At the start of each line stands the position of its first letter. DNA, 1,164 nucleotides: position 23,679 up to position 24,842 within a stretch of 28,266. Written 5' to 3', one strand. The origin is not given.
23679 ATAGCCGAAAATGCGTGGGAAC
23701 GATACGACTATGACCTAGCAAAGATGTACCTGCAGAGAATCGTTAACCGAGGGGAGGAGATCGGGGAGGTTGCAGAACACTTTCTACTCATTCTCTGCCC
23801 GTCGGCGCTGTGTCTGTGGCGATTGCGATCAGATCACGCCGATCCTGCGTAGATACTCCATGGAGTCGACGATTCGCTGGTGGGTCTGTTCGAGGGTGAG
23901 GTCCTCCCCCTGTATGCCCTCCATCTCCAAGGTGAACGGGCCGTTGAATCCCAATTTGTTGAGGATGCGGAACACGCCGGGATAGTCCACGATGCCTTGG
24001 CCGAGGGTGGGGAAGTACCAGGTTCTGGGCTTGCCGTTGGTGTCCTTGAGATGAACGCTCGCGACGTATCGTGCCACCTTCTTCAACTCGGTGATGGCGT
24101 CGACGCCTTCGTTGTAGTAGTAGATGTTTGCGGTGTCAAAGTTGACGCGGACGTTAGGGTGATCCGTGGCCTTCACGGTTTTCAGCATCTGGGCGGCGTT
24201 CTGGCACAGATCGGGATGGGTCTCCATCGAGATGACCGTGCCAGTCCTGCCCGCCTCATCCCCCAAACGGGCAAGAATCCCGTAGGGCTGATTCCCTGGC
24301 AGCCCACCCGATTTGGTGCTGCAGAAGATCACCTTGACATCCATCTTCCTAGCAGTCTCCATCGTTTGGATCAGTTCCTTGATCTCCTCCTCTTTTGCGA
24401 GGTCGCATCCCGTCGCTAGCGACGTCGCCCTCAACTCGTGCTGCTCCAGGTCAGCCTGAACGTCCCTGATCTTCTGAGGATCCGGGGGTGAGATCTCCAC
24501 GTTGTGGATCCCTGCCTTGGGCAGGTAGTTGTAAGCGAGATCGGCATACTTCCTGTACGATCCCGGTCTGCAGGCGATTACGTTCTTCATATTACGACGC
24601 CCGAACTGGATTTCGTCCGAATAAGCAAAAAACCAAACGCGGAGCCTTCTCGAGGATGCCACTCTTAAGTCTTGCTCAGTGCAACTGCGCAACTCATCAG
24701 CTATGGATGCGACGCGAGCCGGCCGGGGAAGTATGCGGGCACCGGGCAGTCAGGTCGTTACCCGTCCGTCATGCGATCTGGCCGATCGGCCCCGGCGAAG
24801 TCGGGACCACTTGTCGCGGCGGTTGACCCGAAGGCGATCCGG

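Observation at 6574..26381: PUL-like cluster for sulfated or complex glycan catabolism in an archaeal-type genome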

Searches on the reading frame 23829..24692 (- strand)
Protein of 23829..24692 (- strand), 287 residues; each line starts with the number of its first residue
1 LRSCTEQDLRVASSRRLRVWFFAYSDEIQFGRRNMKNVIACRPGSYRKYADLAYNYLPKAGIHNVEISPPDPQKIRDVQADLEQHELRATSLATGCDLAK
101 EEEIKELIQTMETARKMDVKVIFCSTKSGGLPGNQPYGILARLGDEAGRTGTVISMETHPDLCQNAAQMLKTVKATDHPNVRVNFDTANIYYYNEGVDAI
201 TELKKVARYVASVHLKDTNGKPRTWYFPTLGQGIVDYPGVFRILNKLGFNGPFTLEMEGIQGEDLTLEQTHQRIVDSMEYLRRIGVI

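Call 6: search_protein_families(library=pfam, proteins=[window:23829-24692:-], max_evalue=0.01)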
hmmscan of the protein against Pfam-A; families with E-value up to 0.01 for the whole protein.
window:23829-24692:- (287 aa): 1 family
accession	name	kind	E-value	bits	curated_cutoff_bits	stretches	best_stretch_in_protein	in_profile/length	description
PF01261.30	AP_endonuc_2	-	4.5e-30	105.6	31.1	1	59-283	6-248/249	Xylose isomerase-like TIM barrel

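Call 21: search_solved_structures(query=window:23829-24692:-, max_evalue=0.01)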
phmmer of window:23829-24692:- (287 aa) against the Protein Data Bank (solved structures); distinct sequences matched with E-value up to 0.01: 8.
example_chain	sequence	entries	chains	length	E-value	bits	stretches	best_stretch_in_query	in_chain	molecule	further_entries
3tva_A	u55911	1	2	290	2.2e-11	47.3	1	147-258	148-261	Xylose isomerase domain protein TIM barrel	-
3cqh_A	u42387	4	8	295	1.9e-05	27.8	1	163-269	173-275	L-ribulose-5-phosphate 3-epimerase ulaE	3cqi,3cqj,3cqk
3lmz_A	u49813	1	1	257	0.00011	25.3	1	193-259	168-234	Putative sugar isomerase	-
5tnv_A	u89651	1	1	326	0.00066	22.7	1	141-261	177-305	AP endonuclease, family protein 2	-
3wqo_A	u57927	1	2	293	0.0037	20.3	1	166-262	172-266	Uncharacterized protein MJ1311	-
3dx5_A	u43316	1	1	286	0.0044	20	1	153-219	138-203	uncharacterized protein AsbF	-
8yeb_A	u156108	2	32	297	0.0044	20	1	139-257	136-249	Ketose 3-epimerase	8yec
5zfs_A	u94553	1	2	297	0.0044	20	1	139-257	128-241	D-allulose-3-epimerase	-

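Call 34: search_protein_families(library=ncbifam, proteins=[window:23829-24692:-], max_evalue=0.01)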
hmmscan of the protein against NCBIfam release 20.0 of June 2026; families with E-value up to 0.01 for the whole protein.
window:23829-24692:- (287 aa): 6 families
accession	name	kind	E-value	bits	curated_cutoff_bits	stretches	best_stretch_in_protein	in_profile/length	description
NF009689.0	PRK13210.1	subfamily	2.3e-12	46.7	200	1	145-277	141-278/286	L-ribulose-5-phosphate 3-epimerase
NF009688.0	PRK13209.1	subfamily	1.8e-11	43.6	317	1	147-281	147-273/286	L-ribulose-5-phosphate 3-epimerase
TIGR00542.1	hxl6Piso_put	equivalog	2.2e-09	37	272.15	1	162-271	158-265/279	L-ribulose-5-phosphate 3-epimerase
TIGR04379.1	myo_inos_iolE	equivalog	2.5e-07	30.5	290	0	150-218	145-212/290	myo-inosose-2 dehydratase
NF041099.2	keto_glucon_epim_IolO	equivalog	5.8e-05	22.5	300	1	161-260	159-249/269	5-keto-L-gluconate epimerase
TIGR03234.1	OH-pyruv-isom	equivalog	0.0018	17.7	353.45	0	164-257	155-240/254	hydroxypyruvate isomerase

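Call 63: search_protein_representatives(protein=window:23829-24590:-)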
Query: 253 residues. Proteins with E-value up to 0.001 (for the whole library): 1406; up to 1e-10: 335; up to 1e-30: 92. The best 150 are listed.
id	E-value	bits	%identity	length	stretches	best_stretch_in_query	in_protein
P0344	1.2e-66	241.6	44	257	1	2-253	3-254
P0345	2.6e-66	240.4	45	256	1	3-251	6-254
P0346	5.6e-65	236.1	44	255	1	1-253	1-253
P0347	2.3e-62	227.5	47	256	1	3-253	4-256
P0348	2.2e-61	224.3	43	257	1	2-253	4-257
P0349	1.1e-57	212.2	43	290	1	3-251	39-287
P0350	2.4e-55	204.5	42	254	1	1-252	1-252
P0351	4.9e-54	200.2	41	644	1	3-250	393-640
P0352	5.1e-54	200.2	40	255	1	3-253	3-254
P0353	9.9e-54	199.2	48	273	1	60-252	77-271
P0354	2.9e-53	197.7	39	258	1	5-252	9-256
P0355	5.5e-53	196.8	43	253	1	5-252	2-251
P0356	1.3e-52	195.5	41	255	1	5-251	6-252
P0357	1.9e-52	195.1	39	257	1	1-251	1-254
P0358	8.8e-51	189.6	40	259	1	1-253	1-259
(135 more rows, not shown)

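Call 66: search_solved_structures(query=A4, max_evalue=0.01)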
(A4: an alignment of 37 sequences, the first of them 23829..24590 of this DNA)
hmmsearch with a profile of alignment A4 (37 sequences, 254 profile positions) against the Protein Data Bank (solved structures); distinct sequences matched with E-value up to 0.01: 45.
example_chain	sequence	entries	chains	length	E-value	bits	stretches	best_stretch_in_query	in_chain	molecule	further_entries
3tva_A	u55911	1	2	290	9.3e-21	77.7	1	68-237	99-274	Xylose isomerase domain protein TIM barrel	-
3cqh_A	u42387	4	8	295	5e-18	68.8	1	23-236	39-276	L-ribulose-5-phosphate 3-epimerase ulaE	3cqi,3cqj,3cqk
3dx5_A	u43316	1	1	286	3.5e-14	56.2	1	17-186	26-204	uncharacterized protein AsbF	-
8z1i_A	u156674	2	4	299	4.2e-14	55.9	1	18-227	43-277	Art22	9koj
5tnv_A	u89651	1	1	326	1.3e-13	54.3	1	40-224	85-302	AP endonuclease, family protein 2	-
4ovx_A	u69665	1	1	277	1.8e-13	53.9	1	27-240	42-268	Xylose isomerase domain protein TIM barrel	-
8yeb_A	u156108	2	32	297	9.1e-12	48.3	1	20-222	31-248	Ketose 3-epimerase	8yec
5zfs_A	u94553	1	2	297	9.3e-12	48.2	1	20-222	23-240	D-allulose-3-epimerase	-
3wqo_A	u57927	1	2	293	1.9e-11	47.2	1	102-240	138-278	Uncharacterized protein MJ1311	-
7cj9_A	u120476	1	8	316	7.9e-11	45.2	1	18-222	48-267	Epimerase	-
7cj4_A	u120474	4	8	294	1.9e-10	44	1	18-222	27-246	Epimerase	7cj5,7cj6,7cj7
3lmz_A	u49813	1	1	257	2.1e-10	43.8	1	161-225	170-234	Putative sugar isomerase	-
7cj8_A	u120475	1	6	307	2.2e-10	43.8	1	18-222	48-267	Epimerase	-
8bvk_A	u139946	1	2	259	8.5e-10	41.8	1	17-214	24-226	Xylose isomerase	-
3cny_A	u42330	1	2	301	2.9e-09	40.1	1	73-234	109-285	Inositol catabolism protein IolE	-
8ro4_A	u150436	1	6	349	8.5e-09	38.5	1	100-228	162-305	2-hydroxy-3-keto-glucal hydratase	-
6wn6_A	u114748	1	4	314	7.9e-05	25.5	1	20-222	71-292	3-keto-D-glucoside 4-epimerase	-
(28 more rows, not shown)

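Call 101: find_related_loci(query=A4, collection=metagenome_contigs, flank=8000)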
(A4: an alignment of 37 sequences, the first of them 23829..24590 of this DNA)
Query A4 (253 aa) in metagenome_contigs; peptide patterns used: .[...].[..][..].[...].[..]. (x = any residue, [..] = any of these).
600 stretches matched a pattern (row limit reached: there are more); 559 encode a relative of the query (tblastn E <= 1e-3); the best 80 are kept; 80 distinct loci.
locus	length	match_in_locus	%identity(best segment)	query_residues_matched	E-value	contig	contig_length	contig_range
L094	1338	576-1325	50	2-251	5e-92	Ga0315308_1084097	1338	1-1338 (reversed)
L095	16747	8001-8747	49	3-251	7e-83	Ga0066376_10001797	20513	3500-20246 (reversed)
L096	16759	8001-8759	49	1-253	1e-82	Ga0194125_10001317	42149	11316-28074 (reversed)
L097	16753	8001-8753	46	3-253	9e-81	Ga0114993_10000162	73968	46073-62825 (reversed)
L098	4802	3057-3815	48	1-253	5e-81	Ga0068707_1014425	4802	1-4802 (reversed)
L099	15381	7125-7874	49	2-251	2e-80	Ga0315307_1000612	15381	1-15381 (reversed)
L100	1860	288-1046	44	1-253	3e-83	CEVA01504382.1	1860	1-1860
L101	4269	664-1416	47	3-253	2e-78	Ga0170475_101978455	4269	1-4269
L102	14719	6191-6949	46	1-253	4e-78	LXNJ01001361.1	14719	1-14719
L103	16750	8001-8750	47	4-253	2e-77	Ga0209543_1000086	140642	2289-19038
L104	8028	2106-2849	46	1-248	1e-76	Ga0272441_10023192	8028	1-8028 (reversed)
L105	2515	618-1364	46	4-252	7e-78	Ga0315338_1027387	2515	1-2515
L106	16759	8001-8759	45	1-253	4e-76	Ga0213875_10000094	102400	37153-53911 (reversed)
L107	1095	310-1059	44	2-251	2e-81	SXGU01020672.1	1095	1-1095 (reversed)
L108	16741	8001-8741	47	4-250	1e-75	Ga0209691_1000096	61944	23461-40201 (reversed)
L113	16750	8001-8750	45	1-250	8e-74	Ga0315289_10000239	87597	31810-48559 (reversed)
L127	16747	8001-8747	60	3-253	2e-102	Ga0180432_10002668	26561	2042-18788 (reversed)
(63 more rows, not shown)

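Call 105: search_protein_families(library=pfam, proteins=[L113:51-1418:+, L113:2103-3437:+, L113:4714-6066:+, L113:6220-7578:+, L113:7815-8765:+, L113:8914-9999:+, L113:9990-10805:+, L113:10862-11686:+, L113:11518-12510:+, L113:13362-14993:+], max_evalue=0.0001)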
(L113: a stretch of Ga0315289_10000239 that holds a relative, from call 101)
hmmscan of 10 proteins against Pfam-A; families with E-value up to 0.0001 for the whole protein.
L113:51-1418:+ (455 aa): 0 families

L113:2103-3437:+ (444 aa): 0 families

L113:4714-6066:+ (450 aa): 3 families
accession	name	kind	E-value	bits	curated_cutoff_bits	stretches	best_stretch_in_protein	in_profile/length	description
PF00884.28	Sulfatase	-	6.9e-39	134.4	25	1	2-303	2-299/301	Sulfatase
PF16347.10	SGSH_C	-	1.7e-13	51.4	29.3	1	255-397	3-150/154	N-sulphoglucosamine sulphohydrolase, C-terminal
PF01663.27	Phosphodiest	-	1.5e-10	41.7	23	0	214-256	186-230/342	Type I phosphodiesterase / nucleotide pyrophosphatase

L113:6220-7578:+ (452 aa): 0 families

L113:7815-8765:+ (316 aa): 1 family
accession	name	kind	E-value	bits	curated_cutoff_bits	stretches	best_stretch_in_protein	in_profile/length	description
PF01261.30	AP_endonuc_2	-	5.3e-28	98.8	31.1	1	88-304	7-241/249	Xylose isomerase-like TIM barrel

L113:8914-9999:+ (361 aa): 3 families
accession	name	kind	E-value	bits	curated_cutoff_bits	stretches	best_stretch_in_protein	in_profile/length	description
PF22725.1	GFO_IDH_MocA_C3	-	2.3e-30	105.6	27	1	147-269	2-123/124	GFO/IDH/MocA C-terminal domain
PF01408.29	GFO_IDH_MocA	-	6.6e-30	104.7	24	1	20-134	2-116/120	Oxidoreductase family, NAD-binding Rossmann fold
PF02894.22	GFO_IDH_MocA_C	-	8.1e-30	104.7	22.9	1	150-357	1-218/218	Oxidoreductase family, C-terminal alpha/beta domain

L113:9990-10805:+ (271 aa): 1 family
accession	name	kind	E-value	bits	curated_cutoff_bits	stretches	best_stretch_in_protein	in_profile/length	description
PF06082.17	YjbH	-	3.2e-07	30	24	1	138-208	76-132/658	Exopolysaccharide biosynthesis protein YbjH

L113:10862-11686:+ (274 aa): 0 families

L113:11518-12510:+ (330 aa): 5 families
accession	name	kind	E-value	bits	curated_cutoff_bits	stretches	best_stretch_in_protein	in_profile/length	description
PF13649.12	Methyltransf_25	-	7.5e-13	49.4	27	1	153-244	1-97/97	Methyltransferase domain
PF08241.18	Methyltransf_11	-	4.1e-12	47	21.2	1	154-247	1-94/95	Methyltransferase domain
PF08242.18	Methyltransf_12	-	3.1e-09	37.9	30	1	154-246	1-98/98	Methyltransferase domain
PF13489.12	Methyltransf_23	-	2e-08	34.6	27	1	136-189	7-61/164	Methyltransferase domain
PF13847.12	Methyltransf_31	-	4e-08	33.5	27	1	150-192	4-49/145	Methyltransferase domain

L113:13362-14993:+ (543 aa): 2 families
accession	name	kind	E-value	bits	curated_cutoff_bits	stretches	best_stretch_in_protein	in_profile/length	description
PF04055.27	Radical_SAM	-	3.5e-24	86.3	29.5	1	210-355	2-152/166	Radical SAM superfamily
PF13186.11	SPASM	-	1.5e-09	38.4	21.5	1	436-489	1-66/67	Iron-sulfur cluster-binding domain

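Call 106: search_protein_families(library=pfam, proteins=[L127:3062-4108:+, L127:4183-6513:+, L127:6574-7935:+, L127:7998-8756:+, L127:8909-10207:+, L127:10253-11716:+, L127:11991-13115:+, L127:13207-14514:+, L127:14690-15916:+, L127:903-1781:-], max_evalue=0.0001)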
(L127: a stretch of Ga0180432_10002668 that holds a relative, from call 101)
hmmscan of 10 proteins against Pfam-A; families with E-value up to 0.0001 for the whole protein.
L127:3062-4108:+ (348 aa): 4 families
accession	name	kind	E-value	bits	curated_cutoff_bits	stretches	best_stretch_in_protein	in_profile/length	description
PF13088.12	BNR_2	-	1.7e-30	106.8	31.4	1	29-313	1-268/277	BNR repeat-like domain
PF13859.12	BNR_3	-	1.6e-15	57.7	27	1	21-238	2-212/308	BNR repeat-like domain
PF02012.26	BNR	-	2.1e-09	36.4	27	0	176-185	2-11/12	BNR/Asp-box repeat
PF24316.1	Tli3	-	2.3e-08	34.9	27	0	153-194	60-109/129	T6SS Tli3 immunity protein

L127:4183-6513:+ (776 aa): 0 families

L127:6574-7935:+ (453 aa): 3 families
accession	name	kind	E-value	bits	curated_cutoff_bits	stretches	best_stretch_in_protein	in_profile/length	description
PF00884.28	Sulfatase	-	2.3e-61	208.2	25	1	12-339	1-300/301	Sulfatase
PF16347.10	SGSH_C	-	2.1e-21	77.1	29.3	1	295-437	8-149/154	N-sulphoglucosamine sulphohydrolase, C-terminal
PF01663.27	Phosphodiest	-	3e-08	34.1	23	1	15-283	2-223/342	Type I phosphodiesterase / nucleotide pyrophosphatase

L127:7998-8756:+ (252 aa): 1 family
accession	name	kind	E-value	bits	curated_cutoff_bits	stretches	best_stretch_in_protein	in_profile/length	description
PF01261.30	AP_endonuc_2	-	4.8e-31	108.8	31.1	1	22-233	4-235/249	Xylose isomerase-like TIM barrel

L127:8909-10207:+ (432 aa): 1 family
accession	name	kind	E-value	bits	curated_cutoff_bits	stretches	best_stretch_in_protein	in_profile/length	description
PF01041.23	DegT_DnrJ_EryC1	-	7.7e-72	242.9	19.8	1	28-361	5-320/360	DegT/DnrJ/EryC1/StrS aminotransferase family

L127:10253-11716:+ (487 aa): 1 family
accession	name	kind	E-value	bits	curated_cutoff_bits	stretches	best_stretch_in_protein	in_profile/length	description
PF00291.31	PALP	-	9e-30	104.5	35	1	101-447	5-294/295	Pyridoxal-phosphate dependent enzyme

L127:11991-13115:+ (374 aa): 3 families
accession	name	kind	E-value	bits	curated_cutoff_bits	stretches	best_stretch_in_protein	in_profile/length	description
PF01513.26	NAD_kinase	-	2.1e-20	73.8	25.5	1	8-168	1-128/130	ATP-NAD kinase N-terminal domain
PF20143.4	NAD_kinase_C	-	2.9e-16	59.8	23.7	1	238-366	3-119/126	ATP-NAD kinase C-terminal domain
PF00781.29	DAGK_cat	-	5.3e-06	26.5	23.6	1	97-143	41-90/125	Diacylglycerol kinase catalytic domain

L127:13207-14514:+ (435 aa): 0 families

L127:14690-15916:+ (408 aa): 1 family
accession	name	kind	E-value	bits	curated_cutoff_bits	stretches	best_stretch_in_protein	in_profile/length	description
PF07090.17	GATase1_like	-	1.8e-05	24.9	27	1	109-245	94-224/247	Putative glutamine amidotransferase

L127:903-1781:- (292 aa): 0 families
